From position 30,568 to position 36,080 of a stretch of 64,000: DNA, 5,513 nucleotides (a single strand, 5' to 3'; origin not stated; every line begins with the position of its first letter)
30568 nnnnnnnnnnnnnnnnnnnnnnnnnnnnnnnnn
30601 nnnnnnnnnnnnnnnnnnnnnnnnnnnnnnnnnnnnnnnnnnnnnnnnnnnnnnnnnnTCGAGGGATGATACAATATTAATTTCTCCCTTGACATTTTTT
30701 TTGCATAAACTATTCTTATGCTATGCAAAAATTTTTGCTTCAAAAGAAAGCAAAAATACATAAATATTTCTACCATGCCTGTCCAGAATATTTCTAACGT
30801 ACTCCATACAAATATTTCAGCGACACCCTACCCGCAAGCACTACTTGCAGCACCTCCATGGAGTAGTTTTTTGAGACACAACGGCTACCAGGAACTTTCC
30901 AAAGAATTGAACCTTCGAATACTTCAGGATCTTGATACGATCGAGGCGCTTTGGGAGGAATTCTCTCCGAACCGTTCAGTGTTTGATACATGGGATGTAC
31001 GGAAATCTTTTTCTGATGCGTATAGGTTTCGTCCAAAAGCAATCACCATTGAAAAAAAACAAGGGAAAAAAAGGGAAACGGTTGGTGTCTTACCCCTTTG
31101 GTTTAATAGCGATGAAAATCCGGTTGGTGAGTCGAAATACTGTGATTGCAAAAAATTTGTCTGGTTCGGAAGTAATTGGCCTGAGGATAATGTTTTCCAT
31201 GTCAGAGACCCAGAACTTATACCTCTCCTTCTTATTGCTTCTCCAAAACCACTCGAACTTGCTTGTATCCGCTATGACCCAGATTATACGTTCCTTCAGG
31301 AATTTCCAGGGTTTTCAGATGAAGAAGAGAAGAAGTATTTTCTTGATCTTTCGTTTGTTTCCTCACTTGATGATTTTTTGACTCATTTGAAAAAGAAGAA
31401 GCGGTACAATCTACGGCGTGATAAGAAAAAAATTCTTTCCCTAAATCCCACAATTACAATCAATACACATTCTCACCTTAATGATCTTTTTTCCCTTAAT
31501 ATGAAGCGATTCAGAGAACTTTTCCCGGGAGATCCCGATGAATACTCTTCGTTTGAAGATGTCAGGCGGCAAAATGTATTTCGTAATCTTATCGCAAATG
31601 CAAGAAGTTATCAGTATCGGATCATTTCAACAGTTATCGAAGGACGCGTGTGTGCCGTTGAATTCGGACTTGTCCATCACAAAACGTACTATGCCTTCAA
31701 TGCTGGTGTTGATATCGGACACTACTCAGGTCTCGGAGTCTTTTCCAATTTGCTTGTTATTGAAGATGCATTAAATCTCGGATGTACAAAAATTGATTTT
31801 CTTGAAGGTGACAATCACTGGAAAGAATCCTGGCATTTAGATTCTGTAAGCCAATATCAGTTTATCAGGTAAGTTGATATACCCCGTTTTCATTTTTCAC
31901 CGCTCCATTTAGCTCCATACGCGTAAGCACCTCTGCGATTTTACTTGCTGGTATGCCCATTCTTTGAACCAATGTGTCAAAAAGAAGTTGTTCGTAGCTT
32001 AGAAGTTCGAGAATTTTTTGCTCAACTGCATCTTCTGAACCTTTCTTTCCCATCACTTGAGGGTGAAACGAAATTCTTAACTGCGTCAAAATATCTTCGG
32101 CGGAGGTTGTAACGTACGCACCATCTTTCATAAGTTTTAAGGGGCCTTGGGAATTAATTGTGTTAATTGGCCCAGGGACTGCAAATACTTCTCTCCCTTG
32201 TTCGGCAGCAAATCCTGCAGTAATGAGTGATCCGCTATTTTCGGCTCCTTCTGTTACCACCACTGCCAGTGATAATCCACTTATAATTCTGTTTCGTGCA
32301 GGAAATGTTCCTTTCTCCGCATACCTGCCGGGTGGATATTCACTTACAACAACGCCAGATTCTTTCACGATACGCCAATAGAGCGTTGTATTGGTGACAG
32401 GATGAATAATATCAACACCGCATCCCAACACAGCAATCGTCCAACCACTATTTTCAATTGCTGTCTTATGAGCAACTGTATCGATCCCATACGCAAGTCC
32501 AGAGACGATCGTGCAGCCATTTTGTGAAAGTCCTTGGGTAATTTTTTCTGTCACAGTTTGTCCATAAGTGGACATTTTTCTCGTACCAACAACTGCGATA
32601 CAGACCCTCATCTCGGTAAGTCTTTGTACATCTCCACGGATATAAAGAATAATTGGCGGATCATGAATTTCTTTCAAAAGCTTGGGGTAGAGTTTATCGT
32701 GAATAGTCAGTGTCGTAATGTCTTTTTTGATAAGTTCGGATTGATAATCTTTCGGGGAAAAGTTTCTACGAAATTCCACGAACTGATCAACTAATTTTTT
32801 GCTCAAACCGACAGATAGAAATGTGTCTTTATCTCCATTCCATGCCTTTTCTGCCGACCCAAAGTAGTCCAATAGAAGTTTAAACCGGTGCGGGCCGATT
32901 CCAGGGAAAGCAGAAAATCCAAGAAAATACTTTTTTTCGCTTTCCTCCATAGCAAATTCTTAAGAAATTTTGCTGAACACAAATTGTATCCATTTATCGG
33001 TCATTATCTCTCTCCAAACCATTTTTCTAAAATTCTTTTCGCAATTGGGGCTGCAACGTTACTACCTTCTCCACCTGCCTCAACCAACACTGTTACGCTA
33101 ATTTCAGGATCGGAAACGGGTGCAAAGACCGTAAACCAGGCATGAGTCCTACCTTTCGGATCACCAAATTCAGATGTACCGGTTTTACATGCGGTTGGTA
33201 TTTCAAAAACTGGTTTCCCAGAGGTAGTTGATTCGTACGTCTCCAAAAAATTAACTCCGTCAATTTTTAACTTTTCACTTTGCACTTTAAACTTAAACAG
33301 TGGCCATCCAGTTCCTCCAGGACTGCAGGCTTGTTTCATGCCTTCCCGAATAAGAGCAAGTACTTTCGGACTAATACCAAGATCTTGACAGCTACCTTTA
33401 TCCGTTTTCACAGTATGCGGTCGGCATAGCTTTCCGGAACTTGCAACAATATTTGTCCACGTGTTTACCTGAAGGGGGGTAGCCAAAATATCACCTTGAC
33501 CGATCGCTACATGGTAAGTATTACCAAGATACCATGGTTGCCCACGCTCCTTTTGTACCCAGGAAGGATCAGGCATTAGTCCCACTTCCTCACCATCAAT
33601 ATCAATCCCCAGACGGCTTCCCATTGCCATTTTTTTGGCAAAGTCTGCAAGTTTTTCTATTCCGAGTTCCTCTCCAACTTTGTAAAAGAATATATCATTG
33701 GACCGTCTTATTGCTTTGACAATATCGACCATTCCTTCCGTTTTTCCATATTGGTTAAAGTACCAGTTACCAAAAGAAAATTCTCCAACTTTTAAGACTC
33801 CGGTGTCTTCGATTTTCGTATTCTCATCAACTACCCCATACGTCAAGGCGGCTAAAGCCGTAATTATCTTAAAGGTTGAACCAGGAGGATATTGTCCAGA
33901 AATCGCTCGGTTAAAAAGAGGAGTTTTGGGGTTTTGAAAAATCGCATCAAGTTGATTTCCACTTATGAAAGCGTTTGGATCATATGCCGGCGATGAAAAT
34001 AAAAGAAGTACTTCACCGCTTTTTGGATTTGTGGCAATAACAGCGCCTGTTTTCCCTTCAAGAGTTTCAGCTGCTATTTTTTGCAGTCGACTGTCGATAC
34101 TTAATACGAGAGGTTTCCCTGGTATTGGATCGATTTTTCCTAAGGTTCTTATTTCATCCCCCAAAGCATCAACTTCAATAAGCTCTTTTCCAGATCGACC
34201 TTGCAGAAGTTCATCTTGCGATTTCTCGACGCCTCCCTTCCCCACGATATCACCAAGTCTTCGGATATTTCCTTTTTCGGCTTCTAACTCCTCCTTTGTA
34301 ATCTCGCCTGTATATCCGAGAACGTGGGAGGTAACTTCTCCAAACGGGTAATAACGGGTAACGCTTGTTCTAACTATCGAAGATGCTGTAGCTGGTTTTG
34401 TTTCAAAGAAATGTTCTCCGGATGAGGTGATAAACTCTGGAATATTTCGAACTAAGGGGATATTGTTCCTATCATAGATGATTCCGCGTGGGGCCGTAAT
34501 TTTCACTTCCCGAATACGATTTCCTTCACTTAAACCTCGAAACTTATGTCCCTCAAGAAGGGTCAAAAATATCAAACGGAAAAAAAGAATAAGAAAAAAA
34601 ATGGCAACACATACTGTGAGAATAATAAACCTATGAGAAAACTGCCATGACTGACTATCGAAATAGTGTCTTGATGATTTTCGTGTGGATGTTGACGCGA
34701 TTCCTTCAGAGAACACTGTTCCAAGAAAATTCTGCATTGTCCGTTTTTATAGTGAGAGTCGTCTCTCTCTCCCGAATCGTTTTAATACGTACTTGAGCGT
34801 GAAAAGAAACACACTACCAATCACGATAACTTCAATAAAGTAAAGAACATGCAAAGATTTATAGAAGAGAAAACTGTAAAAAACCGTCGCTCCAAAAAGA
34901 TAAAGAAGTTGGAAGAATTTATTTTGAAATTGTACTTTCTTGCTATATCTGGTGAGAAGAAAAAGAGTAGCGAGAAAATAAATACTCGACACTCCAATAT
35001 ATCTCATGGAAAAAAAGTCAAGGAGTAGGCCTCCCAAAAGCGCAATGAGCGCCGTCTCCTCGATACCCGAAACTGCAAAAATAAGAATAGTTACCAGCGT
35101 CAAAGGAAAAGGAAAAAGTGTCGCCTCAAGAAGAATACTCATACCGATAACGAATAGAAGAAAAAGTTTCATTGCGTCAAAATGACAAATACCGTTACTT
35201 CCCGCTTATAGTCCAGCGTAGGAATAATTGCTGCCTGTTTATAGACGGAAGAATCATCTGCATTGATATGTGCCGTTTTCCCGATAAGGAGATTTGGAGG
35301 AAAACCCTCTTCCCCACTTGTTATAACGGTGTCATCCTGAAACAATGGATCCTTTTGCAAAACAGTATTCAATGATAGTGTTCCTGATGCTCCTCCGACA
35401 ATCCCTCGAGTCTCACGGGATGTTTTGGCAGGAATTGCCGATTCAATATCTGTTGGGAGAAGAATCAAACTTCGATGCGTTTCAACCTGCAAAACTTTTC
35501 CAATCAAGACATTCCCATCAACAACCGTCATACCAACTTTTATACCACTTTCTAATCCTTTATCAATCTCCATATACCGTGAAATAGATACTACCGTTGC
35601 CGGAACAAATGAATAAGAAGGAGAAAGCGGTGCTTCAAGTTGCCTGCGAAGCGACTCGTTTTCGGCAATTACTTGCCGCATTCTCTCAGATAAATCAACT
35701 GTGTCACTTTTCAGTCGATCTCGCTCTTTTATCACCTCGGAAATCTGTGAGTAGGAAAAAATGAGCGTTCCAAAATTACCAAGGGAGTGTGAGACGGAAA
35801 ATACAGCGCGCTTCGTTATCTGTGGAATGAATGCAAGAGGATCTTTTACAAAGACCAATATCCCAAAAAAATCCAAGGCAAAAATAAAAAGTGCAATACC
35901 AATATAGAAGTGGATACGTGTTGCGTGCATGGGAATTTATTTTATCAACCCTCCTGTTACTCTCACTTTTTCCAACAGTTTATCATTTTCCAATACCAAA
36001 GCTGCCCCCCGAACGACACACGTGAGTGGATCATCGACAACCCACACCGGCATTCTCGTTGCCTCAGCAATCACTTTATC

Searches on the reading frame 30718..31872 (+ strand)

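Call 97: search_protein_families(library=pfam, proteins=[window:30718-31872:+], max_evalue=0.001)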
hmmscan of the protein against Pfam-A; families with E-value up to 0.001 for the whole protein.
window:30718-31872:+ (384 aa): 2 families
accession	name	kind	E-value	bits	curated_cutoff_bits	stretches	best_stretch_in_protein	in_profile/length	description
PF13480.13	Acetyltransf_6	-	2.8e-16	60.4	22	1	226-370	1-143/143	Acetyltransferase (GNAT) domain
PF04339.18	FemAB_like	-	6.2e-05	22.7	27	1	205-325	160-275/369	Peptidogalycan biosysnthesis/recognition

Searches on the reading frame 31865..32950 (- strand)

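Call 97: search_protein_families(library=pfam, proteins=[window:31865-32950:-], max_evalue=0.001)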
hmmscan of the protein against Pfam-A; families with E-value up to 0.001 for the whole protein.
window:31865-32950:- (361 aa): 3 families
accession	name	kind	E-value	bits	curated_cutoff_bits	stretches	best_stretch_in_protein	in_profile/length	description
PF02481.21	DNA_processg_A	-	4.3e-78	261.8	29.6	1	75-282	4-211/212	DNA recombination-mediator protein A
PF17782.7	DprA_WH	-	5.1e-10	39.7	22.9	1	305-353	9-57/61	DprA winged helix domain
PF01978.25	TrmB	-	0.00023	21.4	25.6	1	315-356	16-57/68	Sugar-specific transcriptional regulator TrmB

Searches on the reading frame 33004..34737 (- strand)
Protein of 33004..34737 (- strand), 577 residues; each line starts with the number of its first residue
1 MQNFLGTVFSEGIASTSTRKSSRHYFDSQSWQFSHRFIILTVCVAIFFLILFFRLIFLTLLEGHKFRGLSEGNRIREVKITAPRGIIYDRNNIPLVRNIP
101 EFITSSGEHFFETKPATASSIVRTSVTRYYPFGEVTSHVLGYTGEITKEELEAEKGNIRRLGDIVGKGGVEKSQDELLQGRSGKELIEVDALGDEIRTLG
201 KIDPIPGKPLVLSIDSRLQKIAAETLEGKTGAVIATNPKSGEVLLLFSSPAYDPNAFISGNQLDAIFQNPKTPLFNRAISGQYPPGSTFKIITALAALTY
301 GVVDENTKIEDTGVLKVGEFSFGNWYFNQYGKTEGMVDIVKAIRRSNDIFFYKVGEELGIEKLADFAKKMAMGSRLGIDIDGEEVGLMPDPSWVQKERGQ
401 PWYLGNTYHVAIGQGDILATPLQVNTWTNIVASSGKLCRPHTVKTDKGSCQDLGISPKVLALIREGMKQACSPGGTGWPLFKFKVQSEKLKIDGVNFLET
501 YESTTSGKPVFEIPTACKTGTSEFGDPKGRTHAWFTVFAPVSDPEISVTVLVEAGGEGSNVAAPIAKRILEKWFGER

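Call 97: search_protein_families(library=pfam, proteins=[window:33004-34737:-], max_evalue=0.001)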
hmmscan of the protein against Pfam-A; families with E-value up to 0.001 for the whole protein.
window:33004-34737:- (577 aa): 2 families
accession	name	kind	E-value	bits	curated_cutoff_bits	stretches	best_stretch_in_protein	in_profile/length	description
PF00905.27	Transpeptidase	-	7.3e-55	186.7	22.1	1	231-571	1-299/299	Penicillin binding protein transpeptidase domain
PF03717.20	PBP_dimer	-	5.7e-26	92.5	24.4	1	122-198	102-178/180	Penicillin-binding Protein dimerisation domain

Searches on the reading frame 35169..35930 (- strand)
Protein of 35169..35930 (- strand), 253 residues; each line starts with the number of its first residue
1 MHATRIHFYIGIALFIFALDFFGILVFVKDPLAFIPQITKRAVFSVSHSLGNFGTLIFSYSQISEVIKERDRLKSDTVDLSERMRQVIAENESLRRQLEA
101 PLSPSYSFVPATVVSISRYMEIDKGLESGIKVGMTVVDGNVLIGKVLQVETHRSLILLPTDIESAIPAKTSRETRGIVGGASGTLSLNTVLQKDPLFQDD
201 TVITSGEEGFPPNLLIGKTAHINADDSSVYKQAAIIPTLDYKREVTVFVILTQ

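Call 97: search_protein_families(library=pfam, proteins=[window:35169-35930:-], max_evalue=0.001)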
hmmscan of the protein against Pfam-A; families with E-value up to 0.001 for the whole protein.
window:35169-35930:- (253 aa): 1 family
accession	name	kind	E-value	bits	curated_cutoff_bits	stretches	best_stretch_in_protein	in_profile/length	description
PF04085.20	MreC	-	4e-27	95.2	28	1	116-250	9-146/147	Rod shape-determining protein MreC, barrel core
